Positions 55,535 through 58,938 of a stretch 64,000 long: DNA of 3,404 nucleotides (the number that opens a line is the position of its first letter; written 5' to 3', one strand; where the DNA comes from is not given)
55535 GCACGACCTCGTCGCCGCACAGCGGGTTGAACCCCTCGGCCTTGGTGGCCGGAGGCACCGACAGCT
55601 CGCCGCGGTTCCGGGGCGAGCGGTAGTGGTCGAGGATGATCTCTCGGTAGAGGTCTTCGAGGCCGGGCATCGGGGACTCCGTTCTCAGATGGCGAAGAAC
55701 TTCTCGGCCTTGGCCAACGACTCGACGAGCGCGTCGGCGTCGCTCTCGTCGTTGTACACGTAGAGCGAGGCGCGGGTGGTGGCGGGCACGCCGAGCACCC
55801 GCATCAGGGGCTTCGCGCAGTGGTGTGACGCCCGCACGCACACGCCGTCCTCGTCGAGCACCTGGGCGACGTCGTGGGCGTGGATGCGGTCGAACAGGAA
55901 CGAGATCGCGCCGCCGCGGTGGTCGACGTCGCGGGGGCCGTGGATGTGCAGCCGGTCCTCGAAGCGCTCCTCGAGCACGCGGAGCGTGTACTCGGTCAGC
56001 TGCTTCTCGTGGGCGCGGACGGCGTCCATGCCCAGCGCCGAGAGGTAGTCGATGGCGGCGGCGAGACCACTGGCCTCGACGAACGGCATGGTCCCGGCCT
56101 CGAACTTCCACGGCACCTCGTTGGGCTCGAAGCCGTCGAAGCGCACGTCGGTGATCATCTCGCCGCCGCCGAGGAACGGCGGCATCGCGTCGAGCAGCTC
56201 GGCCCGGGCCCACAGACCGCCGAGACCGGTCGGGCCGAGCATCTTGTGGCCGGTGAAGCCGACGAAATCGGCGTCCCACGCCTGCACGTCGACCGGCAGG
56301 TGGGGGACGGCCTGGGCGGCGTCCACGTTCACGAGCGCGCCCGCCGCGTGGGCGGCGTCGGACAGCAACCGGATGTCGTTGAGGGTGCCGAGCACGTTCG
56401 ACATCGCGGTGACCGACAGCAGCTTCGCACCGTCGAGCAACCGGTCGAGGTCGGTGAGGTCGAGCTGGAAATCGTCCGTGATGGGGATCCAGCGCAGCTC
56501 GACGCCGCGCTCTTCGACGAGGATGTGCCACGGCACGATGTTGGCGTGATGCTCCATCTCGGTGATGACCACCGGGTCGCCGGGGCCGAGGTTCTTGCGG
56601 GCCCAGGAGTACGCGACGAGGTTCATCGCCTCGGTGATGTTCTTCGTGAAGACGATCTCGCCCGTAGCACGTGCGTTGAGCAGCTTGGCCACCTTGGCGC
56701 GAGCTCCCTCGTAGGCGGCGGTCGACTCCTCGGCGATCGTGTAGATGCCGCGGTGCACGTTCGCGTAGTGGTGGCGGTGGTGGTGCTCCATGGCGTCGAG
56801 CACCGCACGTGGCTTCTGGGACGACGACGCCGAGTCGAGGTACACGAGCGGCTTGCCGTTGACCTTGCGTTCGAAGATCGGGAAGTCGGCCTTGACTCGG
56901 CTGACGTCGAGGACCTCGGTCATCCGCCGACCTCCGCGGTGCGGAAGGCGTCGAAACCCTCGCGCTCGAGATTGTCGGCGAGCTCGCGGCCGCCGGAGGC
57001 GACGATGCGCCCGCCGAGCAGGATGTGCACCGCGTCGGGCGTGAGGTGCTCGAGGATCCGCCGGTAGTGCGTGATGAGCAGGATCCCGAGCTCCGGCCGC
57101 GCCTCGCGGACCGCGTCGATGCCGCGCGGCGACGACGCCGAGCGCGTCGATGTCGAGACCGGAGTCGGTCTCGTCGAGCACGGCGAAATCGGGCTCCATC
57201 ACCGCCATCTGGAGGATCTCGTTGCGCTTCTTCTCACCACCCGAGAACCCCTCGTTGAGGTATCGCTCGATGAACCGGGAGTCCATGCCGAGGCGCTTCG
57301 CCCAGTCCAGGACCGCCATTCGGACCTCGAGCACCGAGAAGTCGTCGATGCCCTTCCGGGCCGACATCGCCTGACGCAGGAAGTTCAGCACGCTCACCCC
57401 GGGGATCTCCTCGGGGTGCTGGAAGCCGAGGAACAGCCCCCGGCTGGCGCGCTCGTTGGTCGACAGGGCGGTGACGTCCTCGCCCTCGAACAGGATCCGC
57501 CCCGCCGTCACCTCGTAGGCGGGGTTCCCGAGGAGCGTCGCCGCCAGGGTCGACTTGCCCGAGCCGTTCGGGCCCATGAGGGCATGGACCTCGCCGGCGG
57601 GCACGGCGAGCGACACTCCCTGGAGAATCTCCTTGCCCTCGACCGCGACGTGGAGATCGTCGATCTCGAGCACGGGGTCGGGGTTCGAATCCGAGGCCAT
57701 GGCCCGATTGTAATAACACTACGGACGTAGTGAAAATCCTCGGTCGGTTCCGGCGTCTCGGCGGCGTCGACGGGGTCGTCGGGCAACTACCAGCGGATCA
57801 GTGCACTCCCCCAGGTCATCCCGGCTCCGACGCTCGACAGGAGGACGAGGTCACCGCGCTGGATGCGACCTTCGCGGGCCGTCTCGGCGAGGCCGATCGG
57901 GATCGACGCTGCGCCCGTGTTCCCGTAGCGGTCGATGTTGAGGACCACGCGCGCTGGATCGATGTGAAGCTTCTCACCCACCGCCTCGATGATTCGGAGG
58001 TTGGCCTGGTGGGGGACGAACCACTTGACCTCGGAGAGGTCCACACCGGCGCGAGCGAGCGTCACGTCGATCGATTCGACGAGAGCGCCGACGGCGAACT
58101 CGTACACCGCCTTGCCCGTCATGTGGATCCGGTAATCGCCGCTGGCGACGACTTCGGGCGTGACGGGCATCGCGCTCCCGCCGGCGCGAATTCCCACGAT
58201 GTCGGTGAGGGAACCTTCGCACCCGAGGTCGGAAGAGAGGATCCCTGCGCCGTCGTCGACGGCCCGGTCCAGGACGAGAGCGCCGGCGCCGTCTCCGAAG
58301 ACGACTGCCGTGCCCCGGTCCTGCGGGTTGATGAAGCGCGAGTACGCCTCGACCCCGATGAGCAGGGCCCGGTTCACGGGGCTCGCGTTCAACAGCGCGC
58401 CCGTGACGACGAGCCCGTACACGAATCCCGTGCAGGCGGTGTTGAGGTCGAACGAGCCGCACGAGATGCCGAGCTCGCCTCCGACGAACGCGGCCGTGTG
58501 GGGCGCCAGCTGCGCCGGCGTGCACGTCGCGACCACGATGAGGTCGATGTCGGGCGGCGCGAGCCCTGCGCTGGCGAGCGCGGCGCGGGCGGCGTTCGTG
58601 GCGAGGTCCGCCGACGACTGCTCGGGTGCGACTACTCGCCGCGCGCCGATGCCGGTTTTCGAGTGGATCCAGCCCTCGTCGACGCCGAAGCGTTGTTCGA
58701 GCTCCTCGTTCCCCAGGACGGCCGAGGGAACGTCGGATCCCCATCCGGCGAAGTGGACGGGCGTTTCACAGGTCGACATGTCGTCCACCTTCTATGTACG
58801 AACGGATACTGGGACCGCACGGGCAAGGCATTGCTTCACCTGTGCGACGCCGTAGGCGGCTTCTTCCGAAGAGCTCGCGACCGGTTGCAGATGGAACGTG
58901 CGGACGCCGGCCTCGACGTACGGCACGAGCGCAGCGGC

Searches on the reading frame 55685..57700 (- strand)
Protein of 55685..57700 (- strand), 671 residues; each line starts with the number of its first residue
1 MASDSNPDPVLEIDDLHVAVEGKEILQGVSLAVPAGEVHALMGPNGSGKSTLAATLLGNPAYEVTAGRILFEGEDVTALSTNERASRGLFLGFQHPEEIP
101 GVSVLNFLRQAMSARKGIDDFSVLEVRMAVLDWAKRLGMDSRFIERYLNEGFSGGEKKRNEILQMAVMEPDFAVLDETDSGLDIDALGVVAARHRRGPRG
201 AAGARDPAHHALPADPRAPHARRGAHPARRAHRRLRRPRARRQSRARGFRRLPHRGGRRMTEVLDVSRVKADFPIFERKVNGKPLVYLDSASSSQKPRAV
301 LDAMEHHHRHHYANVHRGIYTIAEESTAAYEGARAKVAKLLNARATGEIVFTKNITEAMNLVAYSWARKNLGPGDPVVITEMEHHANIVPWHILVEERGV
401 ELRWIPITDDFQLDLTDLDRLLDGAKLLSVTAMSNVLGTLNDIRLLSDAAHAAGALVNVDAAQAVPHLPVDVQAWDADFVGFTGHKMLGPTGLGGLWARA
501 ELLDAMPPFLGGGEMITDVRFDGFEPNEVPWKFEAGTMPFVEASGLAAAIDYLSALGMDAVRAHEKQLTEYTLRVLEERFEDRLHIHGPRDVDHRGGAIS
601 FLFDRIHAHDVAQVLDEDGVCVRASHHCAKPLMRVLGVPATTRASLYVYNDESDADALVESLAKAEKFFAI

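Call 19: find_encoding_contigs(protein=window:55685-57700:-, flank=10000, max_places=6)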
Protein window:55685-57700:- (671 aa): no gene with exactly this product is on record in the collection.

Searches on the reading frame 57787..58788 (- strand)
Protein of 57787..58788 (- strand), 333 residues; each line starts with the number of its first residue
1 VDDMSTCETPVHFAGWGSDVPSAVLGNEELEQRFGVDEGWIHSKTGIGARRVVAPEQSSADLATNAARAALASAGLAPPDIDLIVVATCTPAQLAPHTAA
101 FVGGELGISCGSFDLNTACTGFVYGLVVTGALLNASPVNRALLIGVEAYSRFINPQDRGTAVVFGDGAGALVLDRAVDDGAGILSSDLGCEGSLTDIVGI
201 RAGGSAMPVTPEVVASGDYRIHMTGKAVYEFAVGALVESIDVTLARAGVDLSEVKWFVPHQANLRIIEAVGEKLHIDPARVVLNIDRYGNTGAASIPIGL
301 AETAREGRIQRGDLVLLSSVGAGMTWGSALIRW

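Call 26: find_encoding_contigs(protein=window:57787-58788:-, flank=10000, max_places=6)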
Protein window:57787-58788:- (333 aa): no gene with exactly this product is on record in the collection.

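Call 27: find_related_loci(query=window:57787-58788:-, collection=genome_contigs, flank=10000)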
Query window:57787-58788:- (333 aa) in genome_contigs; peptide patterns used: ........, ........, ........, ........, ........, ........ (x = any residue, [..] = any of these).
260 stretches matched a pattern; 80 encode a relative of the query (tblastn E <= 1e-3); 79 distinct loci.
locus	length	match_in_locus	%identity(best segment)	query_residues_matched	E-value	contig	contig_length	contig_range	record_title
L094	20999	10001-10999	95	1-333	0e+0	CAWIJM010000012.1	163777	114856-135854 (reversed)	MAG: uncultured Actinomycetes bacterium isolate MFD04944.bin.2.40 genome assembly, contig: contig_30226, whole genome sh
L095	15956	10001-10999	95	1-333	0e+0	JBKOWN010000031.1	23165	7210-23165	MAG: Actinomycetota bacterium isolate GM_EKS_MAG_00015 GM_EKS_000001517762, whole genome shotgun sequence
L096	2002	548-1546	82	1-333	0e+0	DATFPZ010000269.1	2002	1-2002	MAG TPA_asm: Acidimicrobiia bacterium isolate SMAG_U9316 k141_1639302, whole genome shotgun sequence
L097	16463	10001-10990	79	4-333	5e-171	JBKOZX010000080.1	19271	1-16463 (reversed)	MAG: Actinomycetota bacterium isolate GB_HAYS_MAG_00023 GB_HAYS_000001633389, whole genome shotgun sequence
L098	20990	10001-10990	68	4-333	2e-149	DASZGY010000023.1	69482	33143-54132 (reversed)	MAG TPA_asm: Acidimicrobiia bacterium isolate SMAG_U6561 k141_4458900, whole genome shotgun sequence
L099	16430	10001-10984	68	4-331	5e-147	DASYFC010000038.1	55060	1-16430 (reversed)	MAG TPA_asm: Acidimicrobiia bacterium isolate SMAG_U5003 k141_1343776, whole genome shotgun sequence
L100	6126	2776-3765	67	4-333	6e-146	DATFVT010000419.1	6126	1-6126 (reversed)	MAG TPA_asm: Acidimicrobiia bacterium isolate SMAG_U9471 k141_6118034, whole genome shotgun sequence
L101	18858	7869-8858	70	4-333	1e-154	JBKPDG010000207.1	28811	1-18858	MAG: Actinomycetota bacterium isolate GB_EKS_MAG_00030 GB_EKS_000000632358, whole genome shotgun sequence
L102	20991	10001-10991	69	4-333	1e-126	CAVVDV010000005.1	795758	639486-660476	MAG: uncultured Actinomycetes bacterium isolate MFD02159.bin.2.15 genome assembly, contig: contig_27792, whole genome sh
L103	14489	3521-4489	51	11-333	2e-97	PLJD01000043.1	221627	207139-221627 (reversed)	MAG: Actinomycetota bacterium isolate palsa_555 73.20110800_P2D.24_contig_513, whole genome shotgun sequence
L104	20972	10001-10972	43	11-333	4e-81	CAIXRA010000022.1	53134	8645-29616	MAG: uncultured Lentisphaerae bacterium isolate KTt_bin-2595 genome assembly, contig: bin-2595:22/82, whole genome shotg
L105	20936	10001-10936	42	15-333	3e-75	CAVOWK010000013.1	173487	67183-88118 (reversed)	MAG: uncultured Gammaproteobacteria bacterium isolate MFD00032.bin.2.146 genome assembly, contig: contig_36585, whole ge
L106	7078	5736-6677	41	13-333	1e-74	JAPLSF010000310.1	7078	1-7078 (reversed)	MAG: Proteobacteria bacterium isolate LacPavin_0920_SED3_MAG_66_26 LacPavin_0920_SED3_scaffold_1103110, whole genome sho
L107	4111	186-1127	41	13-333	5e-75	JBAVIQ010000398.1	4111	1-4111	MAG: Steroidobacteraceae bacterium isolate MFD04666_ilm_asm_bin11 k127_143969, whole genome shotgun sequence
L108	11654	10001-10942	42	13-333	3e-74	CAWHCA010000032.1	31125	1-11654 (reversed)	MAG: uncultured Gammaproteobacteria bacterium isolate MFD00905.bin.3.330 genome assembly, contig: contig_45610, whole ge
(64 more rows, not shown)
